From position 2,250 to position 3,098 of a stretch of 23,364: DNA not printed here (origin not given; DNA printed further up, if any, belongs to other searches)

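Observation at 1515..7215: Tandem array of four paralogous surface/lipoprotein genes built around a shared ~170-aa coiled-coil plus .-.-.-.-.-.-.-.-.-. module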

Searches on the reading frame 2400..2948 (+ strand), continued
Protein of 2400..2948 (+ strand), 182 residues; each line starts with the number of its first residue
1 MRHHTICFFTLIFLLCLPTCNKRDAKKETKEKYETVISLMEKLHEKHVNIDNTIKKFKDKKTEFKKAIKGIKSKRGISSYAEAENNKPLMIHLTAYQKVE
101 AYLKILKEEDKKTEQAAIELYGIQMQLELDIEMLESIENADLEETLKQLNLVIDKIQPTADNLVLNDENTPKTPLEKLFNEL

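Call 75: search_protein_families(library=ncbifam, proteins=[L050:9570-9821:-, L050:8895-9473:-, L050:7074-7457:-, L050:2277-3413:-, L050:1523-1915:+, L050:7473-7781:-, L050:8594-8884:-, L050:10384-11475:+, L050:12146-12853:+], max_evalue=0.001)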
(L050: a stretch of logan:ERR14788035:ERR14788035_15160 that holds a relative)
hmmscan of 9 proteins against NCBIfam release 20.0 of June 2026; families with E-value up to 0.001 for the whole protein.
L050:9570-9821:- (83 aa): 2 families
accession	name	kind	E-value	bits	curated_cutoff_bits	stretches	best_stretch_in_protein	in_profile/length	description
TIGR00489.1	aEF-1_beta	equivalog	1.5e-21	76.2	61.2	1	1-83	1-88/88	elongation factor 1-beta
NF001670.0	PRK00435.1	equivalog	5.5e-19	67.9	67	1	1-82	1-87/88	elongation factor 1-beta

L050:8895-9473:- (192 aa): 0 families

L050:7074-7457:- (127 aa): 1 family
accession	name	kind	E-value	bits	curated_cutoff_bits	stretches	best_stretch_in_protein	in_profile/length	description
NF033497.1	rubre_like_arch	subfamily_domain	3.5e-05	23.4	32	0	66-95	1-30/34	rubrerythrin-like domain-containing protein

L050:2277-3413:- (378 aa): 0 families

L050:1523-1915:+ (130 aa): 0 families

L050:7473-7781:- (102 aa): 0 families

L050:8594-8884:- (96 aa): 0 families

L050:10384-11475:+ (363 aa): 24 families
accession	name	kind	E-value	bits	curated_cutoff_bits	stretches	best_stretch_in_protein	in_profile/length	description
TIGR03937.1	PgaC_IcaA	equivalog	3.7e-30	105.2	422.3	1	16-300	21-315/407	poly-beta-1,6-N-acetyl-D-glucosamine synthase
TIGR04283.1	glyco_like_mftF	equivalog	9.6e-24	84.2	182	1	42-231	1-181/221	TIGR04283 family arsenosugar biosynthesis glycosyltransferase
TIGR03469.1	HpnB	hypoth_equivalog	5.4e-19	68.5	379.25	1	34-145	38-164/386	hopene-associated glycosyltransferase HpnB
TIGR03111.1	glyc2_xrt_Gpos1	hypoth_equivalog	2e-18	66.4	363.95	1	4-318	13-348/439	TIGR03111 family XrtG-associated glycosyltransferase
TIGR04242.1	nodulat_NodC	equivalog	3.8e-17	62.3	550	1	28-144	36-159/395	chitooligosaccharide synthase NodC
NF045692.1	OglycostaseCruG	equivalog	2e-15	56.6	600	1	9-304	10-319/386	2'-O-glycosyltransferase CruG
TIGR03965.1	mycofact_glyco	equivalog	4e-15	55.6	280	1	31-225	65-270/467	mycofactocin biosynthesis glycosyltransferase MftF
NF047683.1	TeichurnBiosyTuaG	equivalog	2.7e-14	53.4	400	1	37-199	3-167/252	teichuronic acid biosynthesis protein TuaG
TIGR04182.1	glyco_TIGR04182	equivalog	6.4e-14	52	325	1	41-224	1-182/293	S-layer glycoprotein N-glycosyltransferase AglJ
NF041875.1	EPS_EpsD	equivalog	9e-13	48.3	370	1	42-228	1-199/325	exopolysaccharide biosynthesis glycosyltransferase EpsD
NF038302.1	EPS_HpsE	equivalog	1.4e-12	47.2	300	1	42-139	3-109/307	hormogonium polysaccharide biosynthesis glycosyltransferase HpsE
NF010496.0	PRK13915.1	equivalog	2.7e-12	46.4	262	1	35-138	26-139/307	glucosyl-3-phosphoglycerate synthase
NF007482.0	PRK10073.1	equivalog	3.8e-12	45.9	423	1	38-200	4-159/334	glycosyltransferase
NF050050.1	ProtGlycPglI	equivalog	1.8e-11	44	500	1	40-211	2-167/306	GalNAc(5)-diNAcBac-PP-undecaprenol beta-1,3-glucosyltransferase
NF041865.1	EpsU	equivalog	2.8e-09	36.5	700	1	18-228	17-238/394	exopolysaccharide biosynthesis GT2 family glycosyltransferase EpsU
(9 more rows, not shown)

L050:12146-12853:+ (235 aa): 22 families
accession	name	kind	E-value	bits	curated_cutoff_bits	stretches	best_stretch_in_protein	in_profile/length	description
TIGR04283.1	glyco_like_mftF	equivalog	3.5e-35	121.6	182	1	12-226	2-211/221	TIGR04283 family arsenosugar biosynthesis glycosyltransferase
NF041875.1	EPS_EpsD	equivalog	1e-18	67.9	370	1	12-203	2-210/325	exopolysaccharide biosynthesis glycosyltransferase EpsD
TIGR03965.1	mycofact_glyco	equivalog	1.2e-18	67.3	280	1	6-110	71-181/467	mycofactocin biosynthesis glycosyltransferase MftF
NF047683.1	TeichurnBiosyTuaG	equivalog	5e-15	55.8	400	1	8-105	5-108/252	teichuronic acid biosynthesis protein TuaG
NF007482.0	PRK10073.1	equivalog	5.2e-14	52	423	1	7-104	4-106/334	glycosyltransferase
NF010496.0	PRK13915.1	equivalog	4.9e-13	48.8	262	1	5-104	28-138/307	glucosyl-3-phosphoglycerate synthase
TIGR04182.1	glyco_TIGR04182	equivalog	7.8e-12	45.2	325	1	13-103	4-92/293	S-layer glycoprotein N-glycosyltransferase AglJ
TIGR03937.1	PgaC_IcaA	equivalog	3.7e-11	42.6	422.3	1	6-111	42-153/407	poly-beta-1,6-N-acetyl-D-glucosamine synthase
NF041391.1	DPhHxTase_Halo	equivalog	6.2e-11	41.7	375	1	17-103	3-88/213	dolichyl-phosphate hexose transferase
NF038302.1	EPS_HpsE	equivalog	3.6e-10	39.3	300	1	9-103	1-106/307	hormogonium polysaccharide biosynthesis glycosyltransferase HpsE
NF050050.1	ProtGlycPglI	equivalog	4e-10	39.5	500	1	10-118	3-121/306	GalNAc(5)-diNAcBac-PP-undecaprenol beta-1,3-glucosyltransferase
NF045692.1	OglycostaseCruG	equivalog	6.1e-10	38.6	600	1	10-58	42-90/386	2'-O-glycosyltransferase CruG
NF038299.1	EPS_HpsN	equivalog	1e-09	37.9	425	1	11-117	3-115/317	hormogonium polysaccharide biosynthesis glycosyltransferase HpsN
TIGR04195.1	S_glycosyl_SunS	equivalog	2.7e-08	33.1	350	1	15-106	63-153/421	SunS family peptide S-glycosyltransferase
TIGR03111.1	glyc2_xrt_Gpos1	hypoth_equivalog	9.8e-07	27.9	363.95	1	11-112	51-160/439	TIGR03111 family XrtG-associated glycosyltransferase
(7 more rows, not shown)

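Call 78: list_cluster_members(proteins=[P0012, P0018, P0030, P0036, P0040, P0059, P0063, P0079, P0109, P0148])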
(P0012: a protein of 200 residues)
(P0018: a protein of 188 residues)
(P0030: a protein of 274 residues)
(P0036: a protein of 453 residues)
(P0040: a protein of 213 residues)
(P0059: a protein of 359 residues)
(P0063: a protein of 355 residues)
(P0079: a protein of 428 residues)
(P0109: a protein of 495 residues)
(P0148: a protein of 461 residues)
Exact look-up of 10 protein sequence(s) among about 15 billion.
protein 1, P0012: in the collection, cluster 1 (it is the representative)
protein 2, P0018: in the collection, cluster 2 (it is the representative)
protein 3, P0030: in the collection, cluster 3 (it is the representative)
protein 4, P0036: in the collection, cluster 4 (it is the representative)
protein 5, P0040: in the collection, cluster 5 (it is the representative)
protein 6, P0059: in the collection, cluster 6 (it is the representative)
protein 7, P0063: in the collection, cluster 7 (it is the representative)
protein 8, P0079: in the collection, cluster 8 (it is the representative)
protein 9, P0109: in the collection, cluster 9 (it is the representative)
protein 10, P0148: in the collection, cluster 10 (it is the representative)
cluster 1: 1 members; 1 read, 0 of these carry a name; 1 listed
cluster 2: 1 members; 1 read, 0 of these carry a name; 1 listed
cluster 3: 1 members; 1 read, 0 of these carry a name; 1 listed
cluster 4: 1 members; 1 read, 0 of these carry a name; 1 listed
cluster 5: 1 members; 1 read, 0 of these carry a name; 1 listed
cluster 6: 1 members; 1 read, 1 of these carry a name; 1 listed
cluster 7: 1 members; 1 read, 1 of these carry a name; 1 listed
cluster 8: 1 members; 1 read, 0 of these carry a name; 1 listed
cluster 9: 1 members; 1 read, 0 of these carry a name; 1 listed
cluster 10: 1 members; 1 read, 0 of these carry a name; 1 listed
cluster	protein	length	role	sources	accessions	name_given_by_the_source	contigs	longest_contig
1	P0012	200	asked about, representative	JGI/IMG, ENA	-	-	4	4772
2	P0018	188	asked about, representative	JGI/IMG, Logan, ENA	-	-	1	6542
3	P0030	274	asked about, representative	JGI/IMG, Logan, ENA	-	-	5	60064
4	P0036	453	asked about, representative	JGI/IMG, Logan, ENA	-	-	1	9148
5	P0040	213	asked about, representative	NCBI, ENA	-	-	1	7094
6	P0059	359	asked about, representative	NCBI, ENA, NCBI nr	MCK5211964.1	hypothetical protein KAJ89_04645 [Candidatus Parcubacteria bacterium] | hypothetical protein [Candidatus Parcubacteria bacterium]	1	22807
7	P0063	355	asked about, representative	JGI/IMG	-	hypothetical protein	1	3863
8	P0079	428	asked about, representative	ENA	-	-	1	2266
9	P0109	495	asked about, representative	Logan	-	-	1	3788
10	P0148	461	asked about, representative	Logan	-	-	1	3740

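Call 82: search_protein_families(library=phrogs, proteins=[window:2400-2948:+], max_evalue=0.01)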
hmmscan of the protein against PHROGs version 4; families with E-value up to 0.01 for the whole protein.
window:2400-2948:+ (182 aa): 0 families

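Call 83: search_protein_families(library=padloc, proteins=[window:2400-2948:+], max_evalue=0.01)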
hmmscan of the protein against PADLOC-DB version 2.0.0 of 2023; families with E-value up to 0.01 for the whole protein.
window:2400-2948:+ (182 aa): 0 families

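Call 88: find_related_loci(query=A2, collection=viral_contigs, flank=5000)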
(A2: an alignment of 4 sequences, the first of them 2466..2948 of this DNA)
Query A2 (160 aa) in viral_contigs; peptide patterns used: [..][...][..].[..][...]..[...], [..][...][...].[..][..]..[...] (x = any residue, [..] = any of these).
250 stretches matched a pattern, but none encodes a relative of the query by tblastn (E <= 1e-3).

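Call 91: search_protein_families(library=ncbifam, proteins=[L051:16239-16979:-, L051:1153-1635:+, L051:1701-2768:+, L051:4793-5767:+, L051:15402-16196:+, L051:2770-3303:+, L051:5795-6424:+], max_evalue=0.00001)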
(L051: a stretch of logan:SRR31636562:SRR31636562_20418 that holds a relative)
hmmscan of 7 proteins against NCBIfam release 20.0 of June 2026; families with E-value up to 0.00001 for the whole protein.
L051:16239-16979:- (246 aa): 2 families
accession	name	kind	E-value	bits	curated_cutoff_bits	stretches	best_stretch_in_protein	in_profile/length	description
NF000648.1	PRK00026.1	equivalog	1.2e-85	286.2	220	1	1-243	1-214/221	tRNA (guanosine(37)-N1)-methyltransferase TrmD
TIGR00088.1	trmD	equivalog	4.4e-76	255.2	195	1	1-243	1-214/233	tRNA (guanosine(37)-N1)-methyltransferase TrmD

L051:1153-1635:+ (160 aa): 6 families
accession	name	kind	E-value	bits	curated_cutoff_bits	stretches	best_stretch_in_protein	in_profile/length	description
TIGR00186.1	rRNA_methyl_3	equivalog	1.3e-12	47.8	160.15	1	62-156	146-239/240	23S rRNA (guanosine(2251)-2'-O)-methyltransferase RlmB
TIGR00185.1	tRNA_yibK_trmL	equivalog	1.3e-12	47.8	190.6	1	57-158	46-149/154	tRNA (uridine(34)/cytosine(34)/5-carboxymethylaminomethyluridine(34)-2'-O)-methyltransferase TrmL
NF008386.0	PRK11181.1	equivalog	1.3e-10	41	366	1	57-157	143-242/244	23S rRNA (guanosine(2251)-2'-O)-methyltransferase RlmB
TIGR00050.1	rRNA_methyl_1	subfamily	7.4e-09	35.8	167.15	1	104-156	104-156/233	TrmJ/YjtD family RNA methyltransferase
NF041077.1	tRNAmeth_TrmJ_Sulfolob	equivalog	9.4e-09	35.2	350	1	101-157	99-155/229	tRNA (cytidine-2'-O-)-methyltransferase TrmJ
NF008295.0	PRK11081.1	equivalog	1.2e-07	31.5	227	1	69-157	77-165/230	tRNA (guanosine(18)-2'-O)-methyltransferase TrmH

L051:1701-2768:+ (355 aa): 9 families
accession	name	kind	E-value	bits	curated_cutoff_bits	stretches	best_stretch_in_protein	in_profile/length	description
TIGR00521.1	coaBC_dfp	equivalog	1.1e-17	64.3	219.7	1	4-171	1-180/392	bifunctional phosphopantothenoylcysteine decarboxylase/phosphopantothenate--cysteine ligase CoaBC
TIGR02113.1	coaC_strep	equivalog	6e-14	52.3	261.4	1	7-147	1-149/177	phosphopantothenoylcysteine decarboxylase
NF006413.0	PRK08660.1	equivalog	3e-13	50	203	1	196-290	3-91/184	aldolase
NF005244.0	PRK06754.1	equivalog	1.7e-08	34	281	1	194-291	6-102/214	methylthioribulose 1-phosphate dehydratase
TIGR03328.1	salvage_mtnB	equivalog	5e-08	32.7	137.05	1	204-293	6-93/194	methylthioribulose 1-phosphate dehydratase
NF053831.1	RU1PAldHalo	equivalog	5.2e-07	29.3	300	0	215-293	23-96/208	ribulose-1-phosphate aldolase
NF043034.1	OxoTetrPhDc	equivalog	7.9e-07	29.1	250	0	199-304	9-110/205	3-oxo-tetronate 4-phosphate decarboxylase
TIGR02699.1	archaeo_AfpA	hypoth_equivalog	6e-06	25.9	192.45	0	68-121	73-126/174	archaeoflavoprotein AfpA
TIGR04506.1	F_threo_transal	equivalog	7.1e-06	25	650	1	191-351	447-604/609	fluorothreonine transaldolase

L051:4793-5767:+ (324 aa): 47 families (the best 25 are shown)
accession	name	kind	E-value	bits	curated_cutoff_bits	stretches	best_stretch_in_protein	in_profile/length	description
TIGR01292.1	TRX_reduct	equivalog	2.4e-66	223.6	343.45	1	11-309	2-300/300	thioredoxin-disulfide reductase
TIGR03143.1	AhpF_homolog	hypoth_equivalog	2.4e-48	165.1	687.65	1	7-312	2-311/555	putative alkyl hydroperoxide reductase F subunit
TIGR03140.1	AhpF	equivalog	2.7e-39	135.1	502.9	1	7-305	210-508/515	alkyl hydroperoxide reductase subunit F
TIGR01350.1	lipoamide_DH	equivalog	2.8e-25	88.9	408.8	1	100-289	117-313/461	dihydrolipoyl dehydrogenase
NF007614.0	PRK10262.1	equivalog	1.2e-23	83.7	644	1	8-313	5-318/321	thioredoxin-disulfide reductase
TIGR04018.1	Bthiol_YpdA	hypoth_equivalog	7.6e-22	77.5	339.9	1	90-286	91-290/316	YpdA family putative bacillithiol disulfide reductase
NF004945.0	PRK06292.2-3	equivalog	1.8e-17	63.4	494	1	103-287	120-307/457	dihydrolipoyl dehydrogenase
TIGR02053.1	MerA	equivalog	1e-16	61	454.45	1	100-301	117-324/465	mercury(II) reductase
NF005883.0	PRK07845.1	equivalog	4.4e-14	52.3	479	1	105-292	132-321/466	NAD(P)H-quinone dehydrogenase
NF004947.0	PRK06292.2-5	equivalog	1.1e-13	51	592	1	101-287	120-312/474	dihydrolipoyl dehydrogenase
NF003585.0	PRK05249.1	equivalog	1.5e-13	50.2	465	1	106-286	132-314/464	Si-specific NAD(P)(+) transhydrogenase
NF004776.0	PRK06116.1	equivalog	2.1e-12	46.8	480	1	103-287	122-307/450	glutathione-disulfide reductase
NF009410.0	PRK12771.1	subfamily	4.8e-12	45.2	516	1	195-310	330-446/566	NAD(P)-binding protein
TIGR01421.1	gluta_reduc_1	equivalog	1.3e-11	44.4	556.15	1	100-290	117-310/450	glutathione-disulfide reductase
NF004991.0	PRK06370.1-3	subfamily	9e-11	41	620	1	105-289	157-346/509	FAD-containing oxidoreductase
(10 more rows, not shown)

L051:15402-16196:+ (264 aa): 0 families

L051:2770-3303:+ (177 aa): 0 families

L051:5795-6424:+ (209 aa): 0 families
